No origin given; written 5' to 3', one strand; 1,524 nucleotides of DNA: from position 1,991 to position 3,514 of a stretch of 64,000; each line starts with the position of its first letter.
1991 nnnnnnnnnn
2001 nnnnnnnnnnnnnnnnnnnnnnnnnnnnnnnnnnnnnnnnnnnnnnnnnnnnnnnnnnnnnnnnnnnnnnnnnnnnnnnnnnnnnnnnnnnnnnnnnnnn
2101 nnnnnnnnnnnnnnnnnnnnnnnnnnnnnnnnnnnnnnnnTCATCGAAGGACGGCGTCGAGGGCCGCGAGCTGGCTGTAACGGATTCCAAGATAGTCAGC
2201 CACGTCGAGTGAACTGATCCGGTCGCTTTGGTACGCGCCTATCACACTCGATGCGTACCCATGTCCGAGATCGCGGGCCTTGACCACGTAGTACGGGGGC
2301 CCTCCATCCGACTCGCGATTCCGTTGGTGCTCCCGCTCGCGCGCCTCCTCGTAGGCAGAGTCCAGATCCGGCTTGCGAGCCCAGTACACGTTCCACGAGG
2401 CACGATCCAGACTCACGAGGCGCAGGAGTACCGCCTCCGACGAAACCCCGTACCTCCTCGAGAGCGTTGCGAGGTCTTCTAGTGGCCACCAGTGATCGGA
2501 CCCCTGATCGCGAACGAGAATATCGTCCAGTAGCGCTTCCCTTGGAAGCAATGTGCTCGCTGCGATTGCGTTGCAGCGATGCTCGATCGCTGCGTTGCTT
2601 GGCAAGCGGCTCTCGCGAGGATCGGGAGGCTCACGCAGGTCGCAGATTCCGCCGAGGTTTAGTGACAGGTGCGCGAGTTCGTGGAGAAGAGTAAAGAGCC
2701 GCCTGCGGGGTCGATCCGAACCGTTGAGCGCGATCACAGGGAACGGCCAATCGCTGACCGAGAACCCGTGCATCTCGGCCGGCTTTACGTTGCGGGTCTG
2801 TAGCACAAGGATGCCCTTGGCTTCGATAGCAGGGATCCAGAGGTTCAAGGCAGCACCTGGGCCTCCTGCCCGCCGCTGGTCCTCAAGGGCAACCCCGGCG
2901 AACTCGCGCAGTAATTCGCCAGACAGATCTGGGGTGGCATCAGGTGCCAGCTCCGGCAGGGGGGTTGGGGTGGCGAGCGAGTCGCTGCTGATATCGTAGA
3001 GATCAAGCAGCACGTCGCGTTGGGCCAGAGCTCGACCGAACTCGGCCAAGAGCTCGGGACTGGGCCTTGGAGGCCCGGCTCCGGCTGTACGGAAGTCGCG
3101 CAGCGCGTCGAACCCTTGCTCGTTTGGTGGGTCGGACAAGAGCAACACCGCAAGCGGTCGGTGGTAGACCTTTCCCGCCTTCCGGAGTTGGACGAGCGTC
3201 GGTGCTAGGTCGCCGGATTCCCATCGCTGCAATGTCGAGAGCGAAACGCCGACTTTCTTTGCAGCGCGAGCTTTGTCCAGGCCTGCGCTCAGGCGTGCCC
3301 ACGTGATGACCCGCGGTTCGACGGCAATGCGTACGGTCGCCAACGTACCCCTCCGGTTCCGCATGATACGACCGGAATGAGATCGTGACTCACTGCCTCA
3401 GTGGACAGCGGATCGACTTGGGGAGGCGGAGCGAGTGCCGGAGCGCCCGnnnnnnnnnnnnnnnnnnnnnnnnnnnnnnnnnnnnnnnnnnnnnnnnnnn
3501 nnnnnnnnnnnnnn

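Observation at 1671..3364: Low-GC two-gene module HTH-ImmA/IrrE peptidase + DUF4411 inserted between dnaE and core metabolic genes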

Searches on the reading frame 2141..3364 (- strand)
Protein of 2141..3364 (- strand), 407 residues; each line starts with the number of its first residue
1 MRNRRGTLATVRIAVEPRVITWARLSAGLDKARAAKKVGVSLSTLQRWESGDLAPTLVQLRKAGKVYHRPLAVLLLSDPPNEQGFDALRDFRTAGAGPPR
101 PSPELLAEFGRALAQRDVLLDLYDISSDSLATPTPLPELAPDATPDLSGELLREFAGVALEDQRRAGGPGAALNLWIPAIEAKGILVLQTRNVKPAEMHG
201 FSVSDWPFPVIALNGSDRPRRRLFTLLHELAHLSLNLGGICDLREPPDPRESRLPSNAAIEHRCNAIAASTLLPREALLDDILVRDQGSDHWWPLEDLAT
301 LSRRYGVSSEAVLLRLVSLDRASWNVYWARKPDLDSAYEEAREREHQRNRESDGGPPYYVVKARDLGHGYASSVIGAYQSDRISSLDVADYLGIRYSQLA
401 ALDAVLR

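Call 3: search_protein_families(library=pfam, proteins=[window:2141-3364:-], max_evalue=0.01)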
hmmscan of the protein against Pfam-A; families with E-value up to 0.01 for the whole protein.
window:2141-3364:- (407 aa): 5 families
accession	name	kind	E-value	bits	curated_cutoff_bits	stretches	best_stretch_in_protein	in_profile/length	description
PF06114.19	Peptidase_M78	-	2.3e-17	63.4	22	1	197-316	15-122/123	IrrE N-terminal-like domain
PF01381.28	HTH_3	-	4.4e-09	36.7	23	1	22-72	3-53/55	Helix-turn-helix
PF13560.12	HTH_31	-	8.7e-06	26.4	27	1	23-71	9-58/64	Helix-turn-helix domain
PF13384.12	HTH_23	-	0.0018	18.5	24.6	0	20-48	8-37/50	Homeodomain-like domain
PF02954.25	HTH_8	-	0.0089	16.2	22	0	30-47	20-37/42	Bacterial regulatory protein, Fis family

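Call 4: search_protein_families(library=padloc, proteins=[window:2141-3364:-], max_evalue=0.1)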
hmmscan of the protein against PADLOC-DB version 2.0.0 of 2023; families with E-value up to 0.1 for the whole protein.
window:2141-3364:- (407 aa): 18 families
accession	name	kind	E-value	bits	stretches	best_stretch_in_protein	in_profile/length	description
PDLC03949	RmrA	-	2.1e-14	51.2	1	15-347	2-293/363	-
PDLC04141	capP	-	6.5e-13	46.7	1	207-323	52-157/242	capP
PDLC03952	RmrA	-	1.5e-12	45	1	15-315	22-298/395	-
PDLC03955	RmrA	-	1.3e-11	42.4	1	8-327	13-298/371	-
PDLC03951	RmrA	-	4.5e-10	37.1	2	17-75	10-68/400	-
PDLC03947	RmrA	-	5.8e-10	36.5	2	179-319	165-290/383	-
PDLC03946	RmrA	-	2.1e-08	31.3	1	21-322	8-270/357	-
PDLC03948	RmrA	-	7.9e-08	29.6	1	177-320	161-290/397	-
PDLC03944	RmrA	-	2.1e-06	25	1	207-327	183-291/384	-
PDLC03954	RmrA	-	3.1e-06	24.3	2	180-318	166-289/380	-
PDLC03945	RmrA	-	7.5e-06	23.3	1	179-320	165-294/394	-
PDLC03982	PD-Lambda-2_B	-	2e-05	22.1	1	177-278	243-341/402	-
PDLC03953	RmrA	-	2.5e-05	21.7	1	179-320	155-284/373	-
PDLC02926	HTH_VI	-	7.6e-05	20.9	1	22-78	8-64/92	-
PDLC03943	RmrA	-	0.0019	15.3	1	180-328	151-281/370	-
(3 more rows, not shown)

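Call 5: search_protein_families(library=ncbifam, proteins=[window:2141-3364:-], max_evalue=0.1)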
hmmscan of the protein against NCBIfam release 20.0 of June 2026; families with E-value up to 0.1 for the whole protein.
window:2141-3364:- (407 aa): 8 families
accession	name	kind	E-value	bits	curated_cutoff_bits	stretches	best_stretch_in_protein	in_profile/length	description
NF052239.1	antitox_spr1629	equivalog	2.2e-05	23.8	335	1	179-320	165-294/377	spr1629 family repressor/antitoxin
NF041951.1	phage_RstR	subfamily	3.6e-05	24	80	1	21-68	8-55/108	RstR family transcriptional repressor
NF040522.1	VC1465_fam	subfamily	0.00052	20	70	1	23-52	4-33/111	VC1465 family Xer recombination activation factor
TIGR00270.2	TIGR00270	equivalog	0.0032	17.3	110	1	19-65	79-125/159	multiprotein bridging factor aMBF1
TIGR03830.1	CxxCG_CxxCG_HTH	subfamily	0.0048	16.7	61.8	1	13-56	63-106/127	type II TA system antitoxin MqsA family protein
NF007481.0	PRK10072.1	equivalog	0.054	14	110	0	24-60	42-78/96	HTH-type transcriptional regulator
NF007408.0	PRK09943.1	equivalog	0.064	12.8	211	0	21-75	13-67/185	HTH-type transcriptional regulator PuuR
NF007257.0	PRK09706.1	subfamily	0.095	12.5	101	0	24-67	14-57/135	transcriptional repressor DicA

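Call 35: find_homologous_proteins(query=window:2141-3364:-)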
Query window:2141-3364:- (407 aa): 193 proteins with E <= 0.001 among 8000 candidates; the best 120 are listed.
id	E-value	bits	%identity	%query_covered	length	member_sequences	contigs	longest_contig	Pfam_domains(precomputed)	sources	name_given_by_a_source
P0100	1.1e-266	902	100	100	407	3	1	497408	PF01381.29,PF06114.20,PF13560.13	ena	-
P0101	1.8e-164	565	66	98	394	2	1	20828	PF01381.29,PF06114.20,PF13560.13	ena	-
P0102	2.9e-159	548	65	97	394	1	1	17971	PF06114.20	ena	-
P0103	5.5e-158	544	63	98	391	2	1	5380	PF01381.29,PF06114.20,PF13560.13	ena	-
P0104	7.0e-154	530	61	98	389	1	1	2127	PF01381.29,PF06114.20,PF13560.13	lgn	-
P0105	1.4e-148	513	62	97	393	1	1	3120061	PF13413.13,PF01381.29,PF06114.20,PF13560.13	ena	-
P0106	4.1e-147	508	68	86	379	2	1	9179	PF06114.20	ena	-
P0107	1.7e-146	506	59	98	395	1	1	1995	PF01381.29,PF06114.20,PF13560.13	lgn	-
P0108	1.8e-146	506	62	97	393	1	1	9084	PF01381.29,PF06114.20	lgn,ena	-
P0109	2.0e-146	506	62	98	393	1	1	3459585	PF01381.29,PF06114.20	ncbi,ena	-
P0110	3.3e-145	502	69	86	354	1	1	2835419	PF06114.20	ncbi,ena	-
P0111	4.1e-144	498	59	98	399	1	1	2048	PF01381.29,PF06114.20,PF13560.13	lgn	-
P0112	4.5e-133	462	59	98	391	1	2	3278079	PF01381.29,PF06114.20,PF13560.13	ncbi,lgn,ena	-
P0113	5.0e-128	445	58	97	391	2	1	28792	PF01381.29,PF06114.20,PF13560.13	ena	-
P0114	3.8e-126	439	52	98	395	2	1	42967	PF01381.29,PF06114.20,PF13560.13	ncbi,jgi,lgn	jgi:Zn-dependent peptidase ImmA (M78 family)/transcriptional regulator with XRE-family HTH domain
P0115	1.5e-125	437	53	98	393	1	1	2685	PF06114.20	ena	-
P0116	5.7e-122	425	54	97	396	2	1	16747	PF01381.29,PF06114.20,PF13560.13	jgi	jgi:Zn-dependent peptidase ImmA (M78 family)/DNA-binding XRE family transcriptional regulator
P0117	7.6e-122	425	54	98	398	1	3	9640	PF01381.29,PF06114.20,PF13560.13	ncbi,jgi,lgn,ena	-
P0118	2.4e-120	420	52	97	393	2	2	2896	PF01381.29,PF06114.20,PF13560.13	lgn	-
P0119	3.3e-120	420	53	97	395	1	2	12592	PF01381.29,PF06114.20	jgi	jgi:Zn-dependent peptidase ImmA (M78 family)/DNA-binding XRE family transcriptional regulator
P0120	3.9e-120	419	54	96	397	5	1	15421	PF01381.29,PF06114.20,PF13560.13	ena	-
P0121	5.5e-120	419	52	99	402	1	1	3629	PF01381.29,PF06114.20,PF13560.13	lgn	-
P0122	5.8e-120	419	53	97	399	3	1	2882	PF01381.29,PF06114.20,PF13560.13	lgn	-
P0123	7.5e-120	418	52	97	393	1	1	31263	PF01381.29,PF06114.20,PF13560.13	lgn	-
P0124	9.0e-119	415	51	98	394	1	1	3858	PF01381.29,PF06114.20,PF13560.13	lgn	-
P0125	3.8e-118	413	50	97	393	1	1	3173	PF01381.29,PF06114.20,PF13560.13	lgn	-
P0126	6.1e-117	409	50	98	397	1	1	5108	PF01381.29,PF06114.20,PF13560.13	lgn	-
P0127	7.4e-117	409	51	97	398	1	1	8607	PF01381.29,PF06114.20,PF13560.13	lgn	-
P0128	9.6e-117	408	53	97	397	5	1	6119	PF01381.29,PF06114.20,PF13560.13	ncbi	ncbi:MAG: ImmA/IrrE family metallo-endopeptidase [Acidimicrobiales bacterium]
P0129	1.2e-116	408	52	97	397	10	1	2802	PF01381.29,PF06114.20,PF13560.13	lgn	-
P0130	1.8e-116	407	50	98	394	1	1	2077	PF01381.29,PF06114.20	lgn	-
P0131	4.5e-116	406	51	97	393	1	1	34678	PF01381.29,PF06114.20,PF13560.13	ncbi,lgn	-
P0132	5.5e-116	406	52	98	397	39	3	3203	PF01381.29,PF06114.20,PF13560.13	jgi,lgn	jgi:Zn-dependent peptidase ImmA (M78 family)/transcriptional regulator with XRE-family HTH domain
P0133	5.5e-116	406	53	97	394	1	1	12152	PF01381.29,PF06114.20,PF13560.13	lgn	-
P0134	8.9e-116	405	54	97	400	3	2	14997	PF01381.29,PF06114.20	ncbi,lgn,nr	ncbi:MAG: XRE family transcriptional regulator [Actinomycetota bacterium]|nr:XRE family transcriptio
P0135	1.0e-115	405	54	97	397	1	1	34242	PF01381.29,PF06114.20,PF13560.13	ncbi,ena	-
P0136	1.1e-115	405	52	97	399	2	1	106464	PF06114.20,PF13560.13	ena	-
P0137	2.3e-115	404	51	98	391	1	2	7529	PF01381.29,PF06114.20,PF13560.13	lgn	-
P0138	2.4e-115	404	52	96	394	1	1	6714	PF01381.29,PF06114.20,PF13560.13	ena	-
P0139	2.6e-115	403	52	97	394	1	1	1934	PF01381.29,PF06114.20,PF13560.13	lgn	-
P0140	3.4e-115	403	52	98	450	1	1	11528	PF01381.29,PF06114.20,PF13560.13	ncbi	-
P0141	4.1e-115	403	52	97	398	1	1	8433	PF01381.29,PF06114.20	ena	-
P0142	4.3e-115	403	52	96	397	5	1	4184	PF01381.29,PF06114.20,PF13560.13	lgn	-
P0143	6.2e-115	402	51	96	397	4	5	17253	PF01381.29,PF06114.20,PF13560.13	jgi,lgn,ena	jgi:Zn-dependent peptidase ImmA (M78 family)/transcriptional regulator with XRE-family HTH domain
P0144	6.7e-115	402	52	98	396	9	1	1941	PF01381.29,PF06114.20,PF13560.13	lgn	-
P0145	1.7e-114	401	53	98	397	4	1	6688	PF06114.20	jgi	-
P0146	1.7e-114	401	50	98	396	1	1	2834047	PF01381.29,PF06114.20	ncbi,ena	-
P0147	6.1e-114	399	52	98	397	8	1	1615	PF01381.29,PF06114.20,PF13560.13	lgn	-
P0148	7.4e-114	399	51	98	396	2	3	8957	PF01381.29,PF06114.20,PF13560.13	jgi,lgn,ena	-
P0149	1.4e-113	398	53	97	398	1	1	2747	PF01381.29,PF06114.20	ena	-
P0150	1.9e-113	397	51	98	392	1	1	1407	PF01381.29,PF06114.20,PF13560.13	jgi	jgi:Zn-dependent peptidase ImmA (M78 family)/transcriptional regulator with XRE-family HTH domain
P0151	3.2e-113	397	52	98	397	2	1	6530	PF01381.29,PF06114.20,PF13560.13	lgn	-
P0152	4.9e-113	396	51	96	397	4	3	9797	PF01381.29,PF06114.20,PF13560.13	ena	-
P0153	5.1e-113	396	51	98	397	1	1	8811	PF06114.20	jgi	jgi:Zn-dependent peptidase ImmA (M78 family)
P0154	1.2e-112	395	51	98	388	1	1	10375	PF01381.29,PF06114.20,PF13560.13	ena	-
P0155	1.3e-112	395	51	98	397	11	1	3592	PF01381.29,PF06114.20,PF13560.13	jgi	jgi:Zn-dependent peptidase ImmA (M78 family)/DNA-binding XRE family transcriptional regulator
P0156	2.0e-112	394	53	97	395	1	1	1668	PF01381.29,PF06114.20,PF13560.13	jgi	jgi:Zn-dependent peptidase ImmA (M78 family)/transcriptional regulator with XRE-family HTH domain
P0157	2.7e-112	394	52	97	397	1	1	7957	PF01381.29,PF06114.20,PF13560.13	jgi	jgi:Zn-dependent peptidase ImmA (M78 family)/transcriptional regulator with XRE-family HTH domain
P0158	5.5e-112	393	51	96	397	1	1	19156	PF01381.29,PF06114.20,PF13560.13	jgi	jgi:Zn-dependent peptidase ImmA (M78 family)/transcriptional regulator with XRE-family HTH domain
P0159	6.5e-112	392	51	97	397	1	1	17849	PF01381.29,PF06114.20,PF13560.13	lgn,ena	-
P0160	7.7e-112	392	52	97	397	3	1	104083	PF01381.29,PF06114.20,PF13560.13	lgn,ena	-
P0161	9.1e-112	392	51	98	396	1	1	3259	PF01381.29,PF06114.20,PF13560.13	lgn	-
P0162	1.5e-111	391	53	97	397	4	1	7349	PF01381.29,PF06114.20,PF13560.13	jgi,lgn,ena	-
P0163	1.5e-111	391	50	96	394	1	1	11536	PF01381.29,PF06114.20,PF13560.13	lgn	-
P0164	4.4e-111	390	51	100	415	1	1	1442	PF01381.29,PF06114.20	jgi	jgi:Zn-dependent peptidase ImmA (M78 family)/transcriptional regulator with XRE-family HTH domain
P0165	4.9e-111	389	48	97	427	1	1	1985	PF01381.29,PF06114.20,PF13560.13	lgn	-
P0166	5.8e-111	389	49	98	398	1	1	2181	PF01381.29,PF06114.20,PF13560.13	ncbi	-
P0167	6.2e-111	389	48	98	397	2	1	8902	PF01381.29,PF06114.20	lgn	-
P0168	6.4e-111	389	49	98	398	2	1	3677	PF06114.20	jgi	jgi:Zn-dependent peptidase ImmA (M78 family)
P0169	8.1e-111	389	52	97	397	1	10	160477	PF01381.29,PF06114.20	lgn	-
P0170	1.1e-110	388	51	98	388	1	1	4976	PF01381.29,PF06114.20,PF13560.13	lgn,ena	-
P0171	1.5e-110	388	51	97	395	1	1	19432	PF01381.29,PF06114.20,PF13560.13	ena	-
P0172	2.2e-110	387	51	97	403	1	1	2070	PF01381.29,PF06114.20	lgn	-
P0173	2.8e-110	387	52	98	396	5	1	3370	PF01381.29,PF06114.20,PF13560.13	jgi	jgi:Zn-dependent peptidase ImmA (M78 family)/transcriptional regulator with XRE-family HTH domain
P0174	2.8e-110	387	50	98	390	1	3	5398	PF01381.29,PF06114.20,PF13560.13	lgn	-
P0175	3.1e-110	387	49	97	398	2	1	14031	PF01381.29,PF06114.20,PF13560.13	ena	-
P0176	4.3e-110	386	51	97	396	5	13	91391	PF01381.29,PF06114.20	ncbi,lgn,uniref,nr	ncbi:XRE family transcriptional regulator [Mycobacterium avium subsp. hominissuis]|uniref:XRE family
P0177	5.5e-110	386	51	97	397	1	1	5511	PF06114.20,PF13560.13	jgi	jgi:Zn-dependent peptidase ImmA (M78 family)/DNA-binding XRE family transcriptional regulator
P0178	6.6e-110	386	51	98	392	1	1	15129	PF01381.29,PF06114.20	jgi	jgi:Zn-dependent peptidase ImmA (M78 family)/transcriptional regulator with XRE-family HTH domain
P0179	9.3e-110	385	50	97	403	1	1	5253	PF06114.20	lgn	-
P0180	1.2e-109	385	49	97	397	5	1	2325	PF01381.29,PF06114.20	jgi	jgi:Zn-dependent peptidase ImmA (M78 family)/transcriptional regulator with XRE-family HTH domain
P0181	2.1e-109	384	52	97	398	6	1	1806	PF01381.29,PF06114.20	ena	-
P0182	2.6e-109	384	49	98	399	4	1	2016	PF01381.29,PF06114.20,PF13560.13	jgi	jgi:Zn-dependent peptidase ImmA (M78 family)/DNA-binding XRE family transcriptional regulator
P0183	2.7e-109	384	50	97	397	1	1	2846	PF06114.20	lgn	-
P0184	3.6e-109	383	50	97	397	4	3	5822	PF01381.29,PF06114.20,PF13560.13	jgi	jgi:Zn-dependent peptidase ImmA (M78 family)/transcriptional regulator with XRE-family HTH domain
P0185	4.1e-109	383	49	99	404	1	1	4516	PF01381.29,PF06114.20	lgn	-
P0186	4.2e-109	383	52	97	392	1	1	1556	PF01381.29,PF06114.20,PF13560.13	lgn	-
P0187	4.5e-109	383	49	97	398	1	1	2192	PF06114.20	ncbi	-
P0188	4.6e-109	383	50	97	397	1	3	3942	PF01381.29,PF06114.20,PF13560.13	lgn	-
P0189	5.6e-109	383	51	97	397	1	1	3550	PF01381.29,PF06114.20,PF13560.13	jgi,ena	-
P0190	6.0e-109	382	52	98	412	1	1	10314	PF01381.29,PF06114.20,PF13560.13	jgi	jgi:Zn-dependent peptidase ImmA (M78 family)/DNA-binding transcriptional regulator YiaG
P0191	6.8e-109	382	49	97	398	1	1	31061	PF01381.29,PF06114.20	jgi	jgi:Zn-dependent peptidase ImmA (M78 family)/transcriptional regulator with XRE-family HTH domain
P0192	9.2e-109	382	51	97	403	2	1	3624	PF01381.29,PF06114.20,PF13560.13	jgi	jgi:Zn-dependent peptidase ImmA (M78 family)/transcriptional regulator with XRE-family HTH domain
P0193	1.7e-108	381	49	95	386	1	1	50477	PF01381.29,PF06114.20,PF13560.13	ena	-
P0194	2.1e-108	381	49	97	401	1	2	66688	PF01381.29,PF06114.20,PF13560.13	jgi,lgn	jgi:Zn-dependent peptidase ImmA (M78 family)/DNA-binding transcriptional regulator YiaG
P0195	2.8e-108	380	49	97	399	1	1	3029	PF01381.29,PF06114.20,PF13560.13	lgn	-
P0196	4.7e-108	380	52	97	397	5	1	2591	PF01381.29,PF06114.20,PF13560.13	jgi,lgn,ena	-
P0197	6.6e-108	379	50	99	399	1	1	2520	PF01381.29,PF06114.20,PF13560.13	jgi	jgi:Zn-dependent peptidase ImmA (M78 family)/transcriptional regulator with XRE-family HTH domain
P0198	7.6e-108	379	49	98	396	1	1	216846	PF01381.29,PF06114.20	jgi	jgi:Zn-dependent peptidase ImmA (M78 family)/transcriptional regulator with XRE-family HTH domain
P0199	2.9e-107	377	48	98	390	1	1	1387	PF01381.29,PF06114.20,PF13560.13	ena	-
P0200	3.5e-107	377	48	98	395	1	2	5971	PF01381.29,PF06114.20,PF13560.13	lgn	-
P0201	1.0e-106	375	49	97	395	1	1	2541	PF01381.29,PF06114.20,PF13560.13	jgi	jgi:Zn-dependent peptidase ImmA (M78 family)/transcriptional regulator with XRE-family HTH domain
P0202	1.1e-106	375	50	97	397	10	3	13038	PF01381.29,PF06114.20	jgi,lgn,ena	jgi:Zn-dependent peptidase ImmA (M78 family)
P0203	1.3e-106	375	49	98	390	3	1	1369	PF01381.29,PF06114.20,PF13560.13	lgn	-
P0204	2.4e-106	374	48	97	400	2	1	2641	PF06114.20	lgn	-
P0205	3.1e-106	374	49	93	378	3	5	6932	PF06114.20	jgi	jgi:Zn-dependent peptidase ImmA (M78 family)/transcriptional regulator with XRE-family HTH domain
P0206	3.6e-106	373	48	99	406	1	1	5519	PF01381.29,PF06114.20,PF13560.13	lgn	-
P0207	3.6e-106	373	49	96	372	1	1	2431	PF01381.29,PF06114.20,PF13560.13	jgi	jgi:Zn-dependent peptidase ImmA (M78 family)/DNA-binding XRE family transcriptional regulator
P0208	4.8e-106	373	49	97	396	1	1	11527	PF01381.29,PF06114.20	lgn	-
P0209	1.0e-105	372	52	97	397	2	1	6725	PF01381.29,PF06114.20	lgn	-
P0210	1.1e-105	372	46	97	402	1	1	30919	PF01381.29,PF06114.20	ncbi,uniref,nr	ncbi:ImmA/IrrE family metallo-endopeptidase [Nonomuraea sp. MG754425]|uniref:ImmA/IrrE family metall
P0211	2.9e-105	370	49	97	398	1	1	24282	PF01381.29,PF06114.20,PF13560.13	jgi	jgi:Zn-dependent peptidase ImmA (M78 family)/transcriptional regulator with XRE-family HTH domain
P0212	3.1e-105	370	49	97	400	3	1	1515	PF01381.29,PF06114.20,PF13560.13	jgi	jgi:Zn-dependent peptidase ImmA (M78 family)/DNA-binding transcriptional regulator YiaG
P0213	3.3e-105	370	53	95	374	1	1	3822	PF01381.29,PF06114.20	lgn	-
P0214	5.1e-105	370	49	97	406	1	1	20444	PF01381.29,PF06114.20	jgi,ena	jgi:Zn-dependent peptidase ImmA (M78 family)/DNA-binding transcriptional regulator YiaG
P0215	1.9e-104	368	59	72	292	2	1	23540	PF06114.20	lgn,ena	-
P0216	2.2e-104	367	51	94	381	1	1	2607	PF01381.29,PF06114.20,PF13560.13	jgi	jgi:Zn-dependent peptidase ImmA (M78 family)/transcriptional regulator with XRE-family HTH domain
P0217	2.5e-104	367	48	98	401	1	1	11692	PF01381.29,PF06114.20,PF13560.13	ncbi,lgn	-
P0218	7.6e-104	366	49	97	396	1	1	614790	PF06114.20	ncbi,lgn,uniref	ncbi:XRE family transcriptional regulator [Streptomyces microflavus]|uniref:XRE family transcription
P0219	8.5e-104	366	48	98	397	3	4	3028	PF06114.20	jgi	jgi:Zn-dependent peptidase ImmA (M78 family)/transcriptional regulator with XRE-family HTH domain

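Call 46: find_encoding_contigs(protein=P0101, flank=8000, max_places=3)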
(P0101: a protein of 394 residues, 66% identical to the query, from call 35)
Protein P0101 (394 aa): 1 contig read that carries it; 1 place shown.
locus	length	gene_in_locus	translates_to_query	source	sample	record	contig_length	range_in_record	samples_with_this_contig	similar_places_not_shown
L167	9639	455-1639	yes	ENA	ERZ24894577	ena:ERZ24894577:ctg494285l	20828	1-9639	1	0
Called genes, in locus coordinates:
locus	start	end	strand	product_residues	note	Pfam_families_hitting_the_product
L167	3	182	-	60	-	?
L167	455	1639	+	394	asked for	PF01381:HTH_3, PF13560:HTH_31 (faint), PF06114:Peptidase_M78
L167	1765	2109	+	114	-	PF14367:DUF4411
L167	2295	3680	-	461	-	PF10396:TrmE_N, PF12631:MnmE_helical, PF01926:MMR_HSR1, PF02421:FeoB_N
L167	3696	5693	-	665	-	PF19864:Radical_SAM_N2, PF04055:Radical_SAM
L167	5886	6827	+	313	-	PF08240:ADH_N, PF13602:ADH_zinc_N_2 (faint), PF16912:Glu_dehyd_C (weak), PF00107:ADH_zinc_N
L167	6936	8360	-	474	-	PF01547:SBP_bac_1, PF13416:SBP_bac_8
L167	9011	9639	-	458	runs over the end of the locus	-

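Call 47: find_encoding_contigs(protein=P0110, flank=8000, max_places=3)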
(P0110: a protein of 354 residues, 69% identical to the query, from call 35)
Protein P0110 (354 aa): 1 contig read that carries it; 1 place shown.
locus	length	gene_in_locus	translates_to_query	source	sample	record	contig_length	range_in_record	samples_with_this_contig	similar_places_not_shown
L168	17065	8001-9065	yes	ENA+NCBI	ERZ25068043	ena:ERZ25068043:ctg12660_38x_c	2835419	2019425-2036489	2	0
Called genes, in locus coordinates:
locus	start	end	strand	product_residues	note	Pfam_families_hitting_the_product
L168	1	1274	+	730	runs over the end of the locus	PF13328:HD_4, PF01966:HD, PF04607:RelA_SpoT, PF02824:TGS, PF19296:RelA_AH, PF28438:RelA_RIS, PF01842:ACT, PF13291:ACT_4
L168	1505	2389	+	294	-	PF12799:LRR_4 (faint)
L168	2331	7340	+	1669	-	PF22058:X25_BaPul_like (faint), PF04151:PPC (weak), PF01326:PPDK_N, PF04151:PPC (weak), PF12799:LRR_4 (faint)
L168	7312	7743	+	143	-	PF23598:LRR_14 (weak), PF23952:LRR_EndoS (faint), PF12799:LRR_4 (weak)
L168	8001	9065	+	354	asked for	PF06114:Peptidase_M78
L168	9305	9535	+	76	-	PF14367:DUF4411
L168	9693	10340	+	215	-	PF00753:Lactamase_B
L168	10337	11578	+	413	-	PF13393:tRNA-synt_His, PF00587:tRNA-synt_2b, PF03129:HGTP_anticodon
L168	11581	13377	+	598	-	PF01336:tRNA_anti-codon, PF00152:tRNA-synt_2, PF02938:GAD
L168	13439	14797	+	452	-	PF05496:RuvB_N, PF00158:Sigma54_activat (faint), PF01078:Mg_chelatase (faint), PF00004:AAA, PF07728:AAA_5, PF13173:AAA_14, PF16193:AAA_assoc_2, PF12002:MgsA_C, +2 more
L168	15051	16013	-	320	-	PF00395:SLH (faint)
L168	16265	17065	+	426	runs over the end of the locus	PF13354:Beta-lactamase2 (weak)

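Call 48: find_encoding_contigs(protein=P0102, flank=8000, max_places=3)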
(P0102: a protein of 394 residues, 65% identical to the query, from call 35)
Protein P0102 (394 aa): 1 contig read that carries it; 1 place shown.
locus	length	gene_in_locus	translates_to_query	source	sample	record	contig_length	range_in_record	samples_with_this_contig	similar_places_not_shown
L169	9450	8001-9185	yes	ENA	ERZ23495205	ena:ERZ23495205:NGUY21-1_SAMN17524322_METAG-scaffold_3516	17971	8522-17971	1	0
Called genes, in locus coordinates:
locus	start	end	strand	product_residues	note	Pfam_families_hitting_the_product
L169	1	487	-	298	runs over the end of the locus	PF16881:LIAS_N (weak), PF04055:Radical_SAM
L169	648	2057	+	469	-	PF06965:Na_H_antiport_1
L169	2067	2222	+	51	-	-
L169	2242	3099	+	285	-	PF01261:AP_endonuc_2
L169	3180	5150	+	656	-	PF04932:Wzy_C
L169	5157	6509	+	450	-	PF00331:Glyco_hydro_10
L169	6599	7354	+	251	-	PF13489:Methyltransf_23, PF01135:PCMT, PF01209:Ubie_methyltran, PF05175:MTS (weak), PF08241:Methyltransf_11, PF08242:Methyltransf_12, PF13649:Methyltransf_25, PF13847:Methyltransf_31, +1 more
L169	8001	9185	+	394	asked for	PF06114:Peptidase_M78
